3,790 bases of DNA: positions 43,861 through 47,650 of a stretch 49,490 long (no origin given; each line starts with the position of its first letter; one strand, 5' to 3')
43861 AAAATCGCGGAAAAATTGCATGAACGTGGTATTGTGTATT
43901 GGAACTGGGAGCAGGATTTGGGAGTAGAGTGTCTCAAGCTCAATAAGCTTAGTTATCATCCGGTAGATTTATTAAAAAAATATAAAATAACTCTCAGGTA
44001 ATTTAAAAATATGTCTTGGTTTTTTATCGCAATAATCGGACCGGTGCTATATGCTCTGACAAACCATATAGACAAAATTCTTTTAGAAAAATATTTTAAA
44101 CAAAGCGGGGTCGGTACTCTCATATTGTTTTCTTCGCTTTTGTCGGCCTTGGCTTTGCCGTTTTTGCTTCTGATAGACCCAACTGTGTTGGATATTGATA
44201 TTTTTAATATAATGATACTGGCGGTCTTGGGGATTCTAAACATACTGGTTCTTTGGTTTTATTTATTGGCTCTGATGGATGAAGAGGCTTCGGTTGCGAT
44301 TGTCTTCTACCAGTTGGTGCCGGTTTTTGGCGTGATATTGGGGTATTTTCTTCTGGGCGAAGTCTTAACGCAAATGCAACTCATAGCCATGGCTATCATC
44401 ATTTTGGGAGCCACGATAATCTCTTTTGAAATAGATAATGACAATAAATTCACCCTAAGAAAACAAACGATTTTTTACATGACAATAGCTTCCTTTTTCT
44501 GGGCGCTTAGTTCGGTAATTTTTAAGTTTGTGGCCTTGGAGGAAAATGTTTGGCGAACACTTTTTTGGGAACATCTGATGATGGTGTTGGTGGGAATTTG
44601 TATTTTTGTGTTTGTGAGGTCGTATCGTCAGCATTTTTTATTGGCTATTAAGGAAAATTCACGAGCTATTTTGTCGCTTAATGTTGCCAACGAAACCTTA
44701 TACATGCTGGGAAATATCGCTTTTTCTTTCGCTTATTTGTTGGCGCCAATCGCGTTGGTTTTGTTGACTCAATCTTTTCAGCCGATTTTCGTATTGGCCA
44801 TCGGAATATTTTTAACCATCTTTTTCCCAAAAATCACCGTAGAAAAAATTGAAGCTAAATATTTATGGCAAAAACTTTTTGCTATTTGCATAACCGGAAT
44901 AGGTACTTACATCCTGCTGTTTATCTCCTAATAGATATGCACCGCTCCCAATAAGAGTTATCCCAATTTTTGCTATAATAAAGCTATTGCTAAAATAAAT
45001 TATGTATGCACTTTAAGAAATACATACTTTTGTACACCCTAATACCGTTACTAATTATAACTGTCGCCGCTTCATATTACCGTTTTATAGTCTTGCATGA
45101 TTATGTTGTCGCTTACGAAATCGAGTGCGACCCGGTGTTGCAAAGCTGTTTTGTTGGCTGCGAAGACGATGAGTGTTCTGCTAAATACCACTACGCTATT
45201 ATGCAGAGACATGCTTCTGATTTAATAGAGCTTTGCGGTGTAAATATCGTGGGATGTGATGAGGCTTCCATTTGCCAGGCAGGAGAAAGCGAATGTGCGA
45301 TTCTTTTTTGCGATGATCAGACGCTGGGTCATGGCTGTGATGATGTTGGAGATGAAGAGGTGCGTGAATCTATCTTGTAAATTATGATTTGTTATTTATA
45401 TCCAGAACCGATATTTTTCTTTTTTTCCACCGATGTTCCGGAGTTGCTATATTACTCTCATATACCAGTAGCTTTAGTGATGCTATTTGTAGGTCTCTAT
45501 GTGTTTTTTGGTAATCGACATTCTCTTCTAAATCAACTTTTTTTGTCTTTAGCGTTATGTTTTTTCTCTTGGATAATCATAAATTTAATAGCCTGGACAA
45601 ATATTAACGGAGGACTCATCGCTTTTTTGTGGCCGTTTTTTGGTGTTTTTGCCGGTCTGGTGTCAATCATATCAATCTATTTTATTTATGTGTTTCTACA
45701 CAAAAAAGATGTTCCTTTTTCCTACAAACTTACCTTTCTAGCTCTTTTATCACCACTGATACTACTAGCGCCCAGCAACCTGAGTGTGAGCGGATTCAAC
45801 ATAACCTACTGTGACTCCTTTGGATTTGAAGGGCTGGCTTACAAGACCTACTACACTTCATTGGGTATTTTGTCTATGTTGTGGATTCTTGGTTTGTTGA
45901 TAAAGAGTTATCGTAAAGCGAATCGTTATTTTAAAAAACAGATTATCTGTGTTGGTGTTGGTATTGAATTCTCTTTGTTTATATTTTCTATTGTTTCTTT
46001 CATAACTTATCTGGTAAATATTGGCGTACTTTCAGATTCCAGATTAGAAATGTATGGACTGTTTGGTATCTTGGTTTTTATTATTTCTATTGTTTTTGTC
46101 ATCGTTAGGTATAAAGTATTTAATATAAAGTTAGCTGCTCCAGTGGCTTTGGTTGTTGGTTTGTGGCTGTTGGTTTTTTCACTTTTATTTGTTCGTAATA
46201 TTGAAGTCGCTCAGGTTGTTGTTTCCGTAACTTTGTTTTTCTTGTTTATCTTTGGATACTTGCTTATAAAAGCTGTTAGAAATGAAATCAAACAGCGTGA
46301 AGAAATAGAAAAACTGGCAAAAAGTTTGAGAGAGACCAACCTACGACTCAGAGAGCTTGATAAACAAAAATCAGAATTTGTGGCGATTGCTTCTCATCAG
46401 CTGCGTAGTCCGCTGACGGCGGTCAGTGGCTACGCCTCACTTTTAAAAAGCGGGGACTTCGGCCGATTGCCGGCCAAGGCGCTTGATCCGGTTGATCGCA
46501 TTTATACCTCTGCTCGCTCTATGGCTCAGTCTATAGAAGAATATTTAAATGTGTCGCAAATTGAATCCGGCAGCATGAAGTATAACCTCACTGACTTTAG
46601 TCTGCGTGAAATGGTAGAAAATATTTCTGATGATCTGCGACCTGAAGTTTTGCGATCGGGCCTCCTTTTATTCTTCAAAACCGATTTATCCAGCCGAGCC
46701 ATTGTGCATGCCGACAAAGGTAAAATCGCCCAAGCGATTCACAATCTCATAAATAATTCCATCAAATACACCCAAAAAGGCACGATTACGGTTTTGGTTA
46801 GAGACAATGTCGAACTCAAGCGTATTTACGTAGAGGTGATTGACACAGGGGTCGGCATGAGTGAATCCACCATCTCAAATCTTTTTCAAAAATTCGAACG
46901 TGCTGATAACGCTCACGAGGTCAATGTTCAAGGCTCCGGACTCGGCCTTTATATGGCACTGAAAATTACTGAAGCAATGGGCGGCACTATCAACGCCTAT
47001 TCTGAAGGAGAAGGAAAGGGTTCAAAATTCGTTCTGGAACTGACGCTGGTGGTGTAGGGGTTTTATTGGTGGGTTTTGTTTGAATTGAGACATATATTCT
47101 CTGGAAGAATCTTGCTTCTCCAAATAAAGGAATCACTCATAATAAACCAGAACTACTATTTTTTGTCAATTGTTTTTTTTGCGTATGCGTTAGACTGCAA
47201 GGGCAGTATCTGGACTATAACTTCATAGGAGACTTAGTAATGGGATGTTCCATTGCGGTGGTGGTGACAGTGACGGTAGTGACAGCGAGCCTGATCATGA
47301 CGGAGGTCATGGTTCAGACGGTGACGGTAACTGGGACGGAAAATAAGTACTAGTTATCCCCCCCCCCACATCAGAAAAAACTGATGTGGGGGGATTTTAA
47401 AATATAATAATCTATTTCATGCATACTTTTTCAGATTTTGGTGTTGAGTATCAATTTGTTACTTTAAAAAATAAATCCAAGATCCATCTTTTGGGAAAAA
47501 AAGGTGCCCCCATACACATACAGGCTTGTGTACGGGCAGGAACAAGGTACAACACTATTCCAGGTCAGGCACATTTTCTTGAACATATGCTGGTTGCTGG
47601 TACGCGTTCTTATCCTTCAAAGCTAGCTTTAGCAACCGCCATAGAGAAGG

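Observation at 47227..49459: Terminator-bracketed micro-ORF, stand-alone M16B peptidase and GNAT-like gene: candidate peptide-maturation (RiPP-like or signalling-peptide) module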

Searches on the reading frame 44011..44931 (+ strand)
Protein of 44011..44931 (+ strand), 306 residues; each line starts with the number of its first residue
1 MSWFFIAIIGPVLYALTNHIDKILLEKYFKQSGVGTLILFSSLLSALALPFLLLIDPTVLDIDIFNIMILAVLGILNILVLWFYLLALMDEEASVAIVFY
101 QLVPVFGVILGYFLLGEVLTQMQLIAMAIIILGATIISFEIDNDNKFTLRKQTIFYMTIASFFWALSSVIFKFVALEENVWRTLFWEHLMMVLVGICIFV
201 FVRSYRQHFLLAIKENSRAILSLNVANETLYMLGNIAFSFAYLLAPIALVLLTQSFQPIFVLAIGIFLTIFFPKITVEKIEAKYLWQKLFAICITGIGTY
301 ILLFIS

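Call 6: search_protein_families(library=pfam, proteins=[window:44011-44931:+], max_evalue=0.01)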
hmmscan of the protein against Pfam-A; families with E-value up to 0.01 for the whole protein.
window:44011-44931:+ (306 aa): 1 family
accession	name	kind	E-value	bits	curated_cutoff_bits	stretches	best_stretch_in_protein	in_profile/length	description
PF00892.27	EamA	-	1.1e-12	48.8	28.2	1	2-138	2-134/135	EamA-like transporter family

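Call 7: search_protein_families(library=ncbifam, proteins=[window:44011-44931:+], max_evalue=0.1)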
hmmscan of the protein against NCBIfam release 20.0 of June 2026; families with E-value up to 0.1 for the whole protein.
window:44011-44931:+ (306 aa): 2 families
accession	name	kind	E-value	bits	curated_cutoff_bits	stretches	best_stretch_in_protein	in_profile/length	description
TIGR00950.1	2A78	equivalog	7.1e-07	28.9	230.2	1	42-203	25-179/264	carboxylate/amino acid/amine transporter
NF008432.0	PRK11272.1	equivalog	0.0025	17.1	270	1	66-139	216-287/294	drug/metabolite exporter YedA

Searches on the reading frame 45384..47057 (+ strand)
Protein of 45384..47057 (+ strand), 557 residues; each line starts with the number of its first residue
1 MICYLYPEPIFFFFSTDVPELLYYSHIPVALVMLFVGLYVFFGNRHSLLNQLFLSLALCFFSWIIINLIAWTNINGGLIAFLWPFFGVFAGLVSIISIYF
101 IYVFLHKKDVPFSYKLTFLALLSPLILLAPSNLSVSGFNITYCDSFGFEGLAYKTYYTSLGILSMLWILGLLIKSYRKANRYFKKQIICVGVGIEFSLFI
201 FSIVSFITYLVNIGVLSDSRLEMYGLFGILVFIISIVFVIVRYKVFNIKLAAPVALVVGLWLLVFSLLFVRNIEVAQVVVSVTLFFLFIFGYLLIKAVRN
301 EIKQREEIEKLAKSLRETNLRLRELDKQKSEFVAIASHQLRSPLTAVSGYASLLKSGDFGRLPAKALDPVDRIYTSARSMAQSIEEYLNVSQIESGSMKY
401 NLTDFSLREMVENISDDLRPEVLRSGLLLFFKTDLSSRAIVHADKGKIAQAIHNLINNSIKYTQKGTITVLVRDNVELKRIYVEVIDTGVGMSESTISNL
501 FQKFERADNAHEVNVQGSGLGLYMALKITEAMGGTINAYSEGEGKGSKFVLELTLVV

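Call 6: search_protein_families(library=pfam, proteins=[window:45384-47057:+], max_evalue=0.01)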
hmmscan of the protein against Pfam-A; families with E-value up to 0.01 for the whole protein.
window:45384-47057:+ (557 aa): 3 families
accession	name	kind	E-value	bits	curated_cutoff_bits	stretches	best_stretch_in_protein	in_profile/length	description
PF02518.31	HATPase_c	-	1.7e-22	80.4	26.4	1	444-555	2-109/111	Histidine kinase-, DNA gyrase B-, and HSP90-like ATPase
PF00512.31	HisKA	-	7.1e-15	55.2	26.9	1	328-396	1-66/66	His Kinase A (phospho-acceptor) domain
PF13589.12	HATPase_c_3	-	0.00086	19.8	25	1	449-525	4-80/137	Histidine kinase-, DNA gyrase B-, and HSP90-like ATPase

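Call 7: search_protein_families(library=ncbifam, proteins=[window:45384-47057:+], max_evalue=0.1)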
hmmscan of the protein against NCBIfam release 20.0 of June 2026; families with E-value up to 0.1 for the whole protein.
window:45384-47057:+ (557 aa): 77 families (the best 25 are shown)
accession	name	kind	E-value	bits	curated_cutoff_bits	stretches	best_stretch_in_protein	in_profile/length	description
TIGR02956.1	TMAO_torS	equivalog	7.4e-43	146.8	676.5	1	326-555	461-682/967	TMAO reductase system sensor histidine kinase/response regulator TorS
NF046044.1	PnpS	equivalog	1.6e-42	145.9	400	1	321-553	162-389/390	two-component system histidine kinase PnpS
NF047874.1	MASE3_PAS_HK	subfamily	3.8e-38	131.7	560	1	292-554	365-624/655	MASE3 domain-containing sensor histidine kinase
TIGR02966.1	phoR_proteo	equivalog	1.2e-37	129.7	334.2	1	321-551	106-331/333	phosphate regulon sensor histidine kinase PhoR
NF008318.0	PRK11107.1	equivalog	1.5e-37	129.2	890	1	321-555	285-518/920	two-component sensor histidine kinase BarA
NF033092.0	HK_WalK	equivalog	4e-37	128.1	725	1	324-554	367-593/594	cell wall metabolism sensor histidine kinase WalK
NF041947.1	LuxQ_Vibrio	equivalog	1.3e-36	125.9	1200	1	302-555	442-696/843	quorum-sensing autoinducer 2 sensor kinase/phosphatase LuxQ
NF045901.1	HisKinLetSLeg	equivalog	1.6e-35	122.4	1650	1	321-554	285-517/906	two-component system sensor histidine kinase LetS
NF008099.0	PRK10841.1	equivalog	2.1e-34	118.4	920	1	310-554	451-689/949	two-component system sensor histidine kinase RcsC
NF041832.1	near_NosP_CTERM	subfamily_domain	5.1e-33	114.6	400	1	327-554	5-224/370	NahK/ErcS family hybrid sensor histidine kinase/response regulator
NF040691.1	MtrAB_MtrB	equivalog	1.4e-31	110.1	450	1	308-553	250-490/507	MtrAB system histidine kinase MtrB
NF011874.0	PRK15347.1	equivalog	2.2e-30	105.4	852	1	308-555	377-614/921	two component system sensor kinase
NF012163.2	BaeS_SmeS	equivalog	3.1e-30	105.5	500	1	299-540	210-444/457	sensor histidine kinase efflux regulator BaeS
NF038297.2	hybrid_HK_HrmK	equivalog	3.6e-30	105.2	725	1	300-554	206-456/607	hybrid histidine kinase/response regulator HrmK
NF041880.1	EPS_EpsF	equivalog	3.6e-30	104.9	900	1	322-550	267-488/492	response regulator EpsF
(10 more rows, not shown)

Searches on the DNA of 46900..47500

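Call 67: search_rna_families(source=window, start=46900, end=47500, threshold=evalue, max_evalue=5)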
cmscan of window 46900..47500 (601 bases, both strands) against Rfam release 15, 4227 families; matches with E-value up to 5: 3.
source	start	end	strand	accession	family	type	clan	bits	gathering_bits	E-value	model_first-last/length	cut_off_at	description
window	47349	47470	+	RF00420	SNORA61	Gene; snRNA; snoRNA; HACA-box;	-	19.3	74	0.31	1-132/132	no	Small nucleolar RNA SNORA61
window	47423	47500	-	RF00538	snoCD11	Gene; snRNA; snoRNA; CD-box;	-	17.1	60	2.8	1-75/75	no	Small nucleolar RNA CD11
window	47363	47413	-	RF02431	SpF22_sRNA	Gene; sRNA;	-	16.8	55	1.1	83-133/140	no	Streptococcus sRNA SpF22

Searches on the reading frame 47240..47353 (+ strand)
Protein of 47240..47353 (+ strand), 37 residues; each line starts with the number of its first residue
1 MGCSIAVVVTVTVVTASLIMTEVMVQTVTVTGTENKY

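Call 7: search_protein_families(library=ncbifam, proteins=[window:47240-47353:+, window:47245-47346:+], max_evalue=0.1)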
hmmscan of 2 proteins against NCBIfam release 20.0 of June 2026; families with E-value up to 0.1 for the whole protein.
window:47240-47353:+ (37 aa): 0 families

window:47245-47346:+ (33 aa): 0 families

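Call 55: list_cluster_members(proteins=[window:47245-47346:+, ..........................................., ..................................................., P0002, L002:2639-3931:+, window:47419-48705:+])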
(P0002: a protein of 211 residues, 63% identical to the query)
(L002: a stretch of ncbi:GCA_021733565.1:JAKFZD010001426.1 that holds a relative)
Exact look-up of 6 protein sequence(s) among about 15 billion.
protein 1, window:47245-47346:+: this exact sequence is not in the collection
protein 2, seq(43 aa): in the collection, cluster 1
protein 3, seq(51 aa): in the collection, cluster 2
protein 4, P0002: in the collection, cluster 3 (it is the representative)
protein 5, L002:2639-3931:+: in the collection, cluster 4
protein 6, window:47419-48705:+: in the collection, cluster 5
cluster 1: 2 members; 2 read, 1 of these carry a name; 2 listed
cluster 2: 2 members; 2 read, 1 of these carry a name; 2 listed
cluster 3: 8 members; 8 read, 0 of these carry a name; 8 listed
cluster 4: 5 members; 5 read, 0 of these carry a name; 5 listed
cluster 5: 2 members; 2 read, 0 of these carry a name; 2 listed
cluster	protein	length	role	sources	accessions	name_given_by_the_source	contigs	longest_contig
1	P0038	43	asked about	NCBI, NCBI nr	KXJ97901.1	MAG: hypothetical protein UZ19_OD1000965 [Parcubacteria bacterium OLB19]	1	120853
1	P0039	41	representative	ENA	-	-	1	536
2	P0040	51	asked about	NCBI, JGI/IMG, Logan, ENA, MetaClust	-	\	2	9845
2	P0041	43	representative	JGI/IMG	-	-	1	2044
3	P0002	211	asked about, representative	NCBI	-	-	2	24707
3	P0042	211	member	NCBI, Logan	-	-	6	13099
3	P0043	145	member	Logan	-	-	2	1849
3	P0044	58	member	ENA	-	-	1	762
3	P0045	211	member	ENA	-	-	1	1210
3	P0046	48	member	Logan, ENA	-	-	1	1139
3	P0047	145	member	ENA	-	-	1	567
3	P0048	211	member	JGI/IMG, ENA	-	-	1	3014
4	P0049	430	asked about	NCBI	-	-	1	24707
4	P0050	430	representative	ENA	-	-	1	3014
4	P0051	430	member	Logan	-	-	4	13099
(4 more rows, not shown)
